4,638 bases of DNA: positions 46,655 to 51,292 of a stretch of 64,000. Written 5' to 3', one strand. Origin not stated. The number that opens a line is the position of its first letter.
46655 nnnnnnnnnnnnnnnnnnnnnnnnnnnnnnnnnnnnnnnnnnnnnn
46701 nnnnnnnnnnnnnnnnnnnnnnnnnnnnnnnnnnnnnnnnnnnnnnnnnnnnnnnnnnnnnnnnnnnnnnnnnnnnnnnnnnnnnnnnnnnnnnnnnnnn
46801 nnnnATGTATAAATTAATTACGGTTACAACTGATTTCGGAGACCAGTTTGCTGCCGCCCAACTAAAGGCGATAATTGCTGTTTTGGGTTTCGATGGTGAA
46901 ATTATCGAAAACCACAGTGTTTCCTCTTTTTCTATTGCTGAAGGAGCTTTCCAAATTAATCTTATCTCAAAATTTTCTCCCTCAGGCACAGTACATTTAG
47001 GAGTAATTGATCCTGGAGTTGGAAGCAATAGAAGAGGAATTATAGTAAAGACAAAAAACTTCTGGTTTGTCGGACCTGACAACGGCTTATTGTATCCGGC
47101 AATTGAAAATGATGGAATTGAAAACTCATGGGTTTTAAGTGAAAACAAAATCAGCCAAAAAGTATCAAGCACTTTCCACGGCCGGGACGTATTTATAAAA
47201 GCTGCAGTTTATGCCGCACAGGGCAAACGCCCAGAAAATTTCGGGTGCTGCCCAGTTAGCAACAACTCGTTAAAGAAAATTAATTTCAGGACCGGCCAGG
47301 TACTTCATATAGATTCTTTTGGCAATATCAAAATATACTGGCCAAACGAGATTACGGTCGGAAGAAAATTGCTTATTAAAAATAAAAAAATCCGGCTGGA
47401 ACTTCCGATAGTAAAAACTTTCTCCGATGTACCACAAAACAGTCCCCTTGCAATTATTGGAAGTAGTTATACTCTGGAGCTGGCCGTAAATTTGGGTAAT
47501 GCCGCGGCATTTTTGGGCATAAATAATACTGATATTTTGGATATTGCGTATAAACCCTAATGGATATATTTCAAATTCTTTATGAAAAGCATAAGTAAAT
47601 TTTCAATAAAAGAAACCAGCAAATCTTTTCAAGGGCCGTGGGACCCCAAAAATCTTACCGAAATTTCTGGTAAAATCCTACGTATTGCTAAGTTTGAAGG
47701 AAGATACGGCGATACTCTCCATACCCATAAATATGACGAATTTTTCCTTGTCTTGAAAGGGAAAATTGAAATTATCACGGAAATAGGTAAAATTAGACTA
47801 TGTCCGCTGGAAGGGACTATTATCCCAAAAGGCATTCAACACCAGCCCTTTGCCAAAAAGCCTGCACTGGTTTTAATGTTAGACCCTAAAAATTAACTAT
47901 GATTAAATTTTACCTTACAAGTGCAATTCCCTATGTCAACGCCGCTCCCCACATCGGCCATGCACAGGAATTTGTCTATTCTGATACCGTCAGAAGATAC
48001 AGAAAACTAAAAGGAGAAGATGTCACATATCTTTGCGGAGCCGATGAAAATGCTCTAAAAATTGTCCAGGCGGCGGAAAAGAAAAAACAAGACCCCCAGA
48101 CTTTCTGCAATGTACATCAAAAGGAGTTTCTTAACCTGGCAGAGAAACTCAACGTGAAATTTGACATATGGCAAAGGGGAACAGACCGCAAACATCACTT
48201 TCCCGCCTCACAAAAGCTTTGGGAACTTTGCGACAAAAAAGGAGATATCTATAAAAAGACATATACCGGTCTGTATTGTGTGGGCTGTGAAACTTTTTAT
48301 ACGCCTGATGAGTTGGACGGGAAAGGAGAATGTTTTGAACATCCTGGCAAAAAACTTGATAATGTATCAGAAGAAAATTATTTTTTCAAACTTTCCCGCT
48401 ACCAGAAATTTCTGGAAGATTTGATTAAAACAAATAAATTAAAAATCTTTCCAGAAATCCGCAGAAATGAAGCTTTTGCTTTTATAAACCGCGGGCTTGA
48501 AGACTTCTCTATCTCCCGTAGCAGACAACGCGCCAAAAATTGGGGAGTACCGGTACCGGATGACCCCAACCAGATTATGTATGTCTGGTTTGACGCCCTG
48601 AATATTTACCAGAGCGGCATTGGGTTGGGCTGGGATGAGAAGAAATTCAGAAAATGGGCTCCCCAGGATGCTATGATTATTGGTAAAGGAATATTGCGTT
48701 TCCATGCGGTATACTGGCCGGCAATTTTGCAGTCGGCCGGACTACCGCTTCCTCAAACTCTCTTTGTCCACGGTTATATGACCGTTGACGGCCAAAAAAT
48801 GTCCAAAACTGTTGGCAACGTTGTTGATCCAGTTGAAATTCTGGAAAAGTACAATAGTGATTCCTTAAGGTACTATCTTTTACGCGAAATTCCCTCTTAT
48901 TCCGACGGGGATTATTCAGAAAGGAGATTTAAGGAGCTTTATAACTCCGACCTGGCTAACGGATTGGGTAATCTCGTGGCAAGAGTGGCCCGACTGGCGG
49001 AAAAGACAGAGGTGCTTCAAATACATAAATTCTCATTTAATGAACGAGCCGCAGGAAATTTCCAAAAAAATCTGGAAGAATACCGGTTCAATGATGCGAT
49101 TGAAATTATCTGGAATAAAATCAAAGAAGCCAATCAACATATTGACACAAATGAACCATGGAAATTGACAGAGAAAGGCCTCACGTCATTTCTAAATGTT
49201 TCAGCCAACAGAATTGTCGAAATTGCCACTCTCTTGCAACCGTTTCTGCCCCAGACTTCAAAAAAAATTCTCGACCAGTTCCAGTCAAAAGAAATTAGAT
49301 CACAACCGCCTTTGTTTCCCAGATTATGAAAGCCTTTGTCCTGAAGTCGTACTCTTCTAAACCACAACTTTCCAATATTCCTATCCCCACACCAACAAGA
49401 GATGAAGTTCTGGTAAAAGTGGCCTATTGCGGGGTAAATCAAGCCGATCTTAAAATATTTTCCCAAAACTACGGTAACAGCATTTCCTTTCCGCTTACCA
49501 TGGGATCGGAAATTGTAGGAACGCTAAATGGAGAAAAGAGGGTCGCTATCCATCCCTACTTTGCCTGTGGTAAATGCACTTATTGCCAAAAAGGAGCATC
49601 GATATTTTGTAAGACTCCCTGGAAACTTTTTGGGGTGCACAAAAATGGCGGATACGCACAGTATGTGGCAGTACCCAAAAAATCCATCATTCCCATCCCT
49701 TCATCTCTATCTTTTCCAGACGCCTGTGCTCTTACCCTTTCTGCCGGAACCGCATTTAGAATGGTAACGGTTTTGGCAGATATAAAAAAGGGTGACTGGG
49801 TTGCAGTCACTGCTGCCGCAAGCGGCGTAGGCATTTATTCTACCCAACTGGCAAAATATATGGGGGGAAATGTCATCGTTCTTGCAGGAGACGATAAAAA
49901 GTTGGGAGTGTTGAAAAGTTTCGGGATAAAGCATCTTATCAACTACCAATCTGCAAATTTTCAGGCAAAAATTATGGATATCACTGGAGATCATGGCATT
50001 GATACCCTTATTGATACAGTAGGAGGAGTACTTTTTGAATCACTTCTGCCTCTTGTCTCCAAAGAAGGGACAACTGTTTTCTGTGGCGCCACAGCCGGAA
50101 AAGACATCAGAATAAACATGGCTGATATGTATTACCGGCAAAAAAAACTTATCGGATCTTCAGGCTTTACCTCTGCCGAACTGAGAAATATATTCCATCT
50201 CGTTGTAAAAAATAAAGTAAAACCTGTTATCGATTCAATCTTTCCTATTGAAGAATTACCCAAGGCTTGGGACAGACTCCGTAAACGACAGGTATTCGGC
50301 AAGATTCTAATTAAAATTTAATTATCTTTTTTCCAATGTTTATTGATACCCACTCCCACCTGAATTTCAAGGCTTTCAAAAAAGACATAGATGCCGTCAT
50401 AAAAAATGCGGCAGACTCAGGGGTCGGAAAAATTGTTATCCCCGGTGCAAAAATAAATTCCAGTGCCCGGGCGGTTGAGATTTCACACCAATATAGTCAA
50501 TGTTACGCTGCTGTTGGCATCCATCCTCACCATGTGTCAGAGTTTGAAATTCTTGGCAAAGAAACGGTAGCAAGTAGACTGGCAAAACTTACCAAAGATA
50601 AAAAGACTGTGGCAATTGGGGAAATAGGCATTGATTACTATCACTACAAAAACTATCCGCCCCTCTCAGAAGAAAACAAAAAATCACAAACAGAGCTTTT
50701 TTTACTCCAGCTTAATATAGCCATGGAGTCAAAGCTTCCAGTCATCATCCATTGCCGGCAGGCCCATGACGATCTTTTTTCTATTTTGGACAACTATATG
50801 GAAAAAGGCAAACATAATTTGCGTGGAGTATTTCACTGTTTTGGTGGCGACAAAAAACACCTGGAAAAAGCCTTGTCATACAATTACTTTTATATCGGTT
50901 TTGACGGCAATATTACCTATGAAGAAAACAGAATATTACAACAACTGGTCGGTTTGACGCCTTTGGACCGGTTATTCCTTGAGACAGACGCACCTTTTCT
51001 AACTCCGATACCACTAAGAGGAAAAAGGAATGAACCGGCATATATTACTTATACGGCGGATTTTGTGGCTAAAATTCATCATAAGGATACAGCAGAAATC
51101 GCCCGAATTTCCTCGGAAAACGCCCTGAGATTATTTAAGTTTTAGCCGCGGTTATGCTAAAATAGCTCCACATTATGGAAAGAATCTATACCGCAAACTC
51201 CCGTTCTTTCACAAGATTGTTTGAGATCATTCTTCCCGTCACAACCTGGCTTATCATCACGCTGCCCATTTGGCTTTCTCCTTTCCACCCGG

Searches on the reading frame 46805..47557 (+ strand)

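Call 44: search_protein_families(library=pfam, proteins=[window:46805-47557:+], max_evalue=0.0001)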
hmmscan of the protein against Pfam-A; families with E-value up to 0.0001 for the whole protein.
window:46805-47557:+ (251 aa): 2 families
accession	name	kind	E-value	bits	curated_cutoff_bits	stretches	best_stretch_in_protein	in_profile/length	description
PF01887.21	SAM_HAT_N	-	4.3e-39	134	26.3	1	5-147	1-145/145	SAM hydroxide adenosyltransferase N-terminal domain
PF20257.3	SAM_HAT_C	-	5.7e-16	59.1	25.5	1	164-243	1-81/84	SAM hydroxide adenosyltransferase C-terminal domain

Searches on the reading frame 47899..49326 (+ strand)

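Call 44: search_protein_families(library=pfam, proteins=[window:47899-49326:+], max_evalue=0.0001)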
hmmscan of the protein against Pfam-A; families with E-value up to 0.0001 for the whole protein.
window:47899-49326:+ (476 aa): 5 families
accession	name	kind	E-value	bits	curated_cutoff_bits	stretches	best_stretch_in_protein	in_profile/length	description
PF09334.17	tRNA-synt_1g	-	3.1e-96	323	20.1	1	5-363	2-390/391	tRNA synthetases class I (M)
PF00133.28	tRNA-synt_1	-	3.4e-28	99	22.7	2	225-328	297-403/414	tRNA synthetases class I (I, L, M and V)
PF01406.26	tRNA-synt_1e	-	1.1e-18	68.1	27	2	12-93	18-100/301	tRNA synthetases class I (C) catalytic domain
PF01921.24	tRNA-synt_1f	-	4.7e-05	22.9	27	0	294-333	275-315/360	tRNA synthetases class I (K)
PF08264.19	Anticodon_1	-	5.5e-05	23.5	25.1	0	387-465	14-97/148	Anticodon-binding domain of tRNA ligase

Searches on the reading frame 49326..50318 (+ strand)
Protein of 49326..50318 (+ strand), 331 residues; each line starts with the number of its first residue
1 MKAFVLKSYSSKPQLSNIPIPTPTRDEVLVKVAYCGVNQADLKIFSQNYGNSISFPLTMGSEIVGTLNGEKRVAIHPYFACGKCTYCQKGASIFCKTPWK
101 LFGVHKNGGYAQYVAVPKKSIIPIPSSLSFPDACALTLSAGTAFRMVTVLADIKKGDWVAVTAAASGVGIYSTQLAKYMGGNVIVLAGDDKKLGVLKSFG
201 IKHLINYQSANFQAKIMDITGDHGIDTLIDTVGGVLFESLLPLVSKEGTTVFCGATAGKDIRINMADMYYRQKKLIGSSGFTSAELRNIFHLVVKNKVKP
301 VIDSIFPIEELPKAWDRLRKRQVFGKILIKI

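Call 44: search_protein_families(library=pfam, proteins=[window:49326-50318:+], max_evalue=0.0001)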
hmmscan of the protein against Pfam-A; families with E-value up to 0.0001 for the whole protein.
window:49326-50318:+ (331 aa): 3 families
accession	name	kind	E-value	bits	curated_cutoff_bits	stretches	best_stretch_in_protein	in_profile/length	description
PF00107.32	ADH_zinc_N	-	1.6e-25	90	31.8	1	167-293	1-127/129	Zinc-binding dehydrogenase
PF08240.17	ADH_N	-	8.5e-21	74.6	23.5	1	25-125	2-103/104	Alcohol dehydrogenase GroES-like domain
PF13602.12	ADH_zinc_N_2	-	7.8e-18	66.1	27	1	200-329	2-134/134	Zinc-binding dehydrogenase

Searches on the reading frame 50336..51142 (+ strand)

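Call 44: search_protein_families(library=pfam, proteins=[window:50336-51142:+], max_evalue=0.0001)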
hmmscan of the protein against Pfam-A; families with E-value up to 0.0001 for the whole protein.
window:50336-51142:+ (269 aa): 1 family
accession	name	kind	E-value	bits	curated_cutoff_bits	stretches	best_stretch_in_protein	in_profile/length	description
PF01026.27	TatD_DNase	-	4.2e-76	256.1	27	1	3-268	1-253/253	TatD related DNase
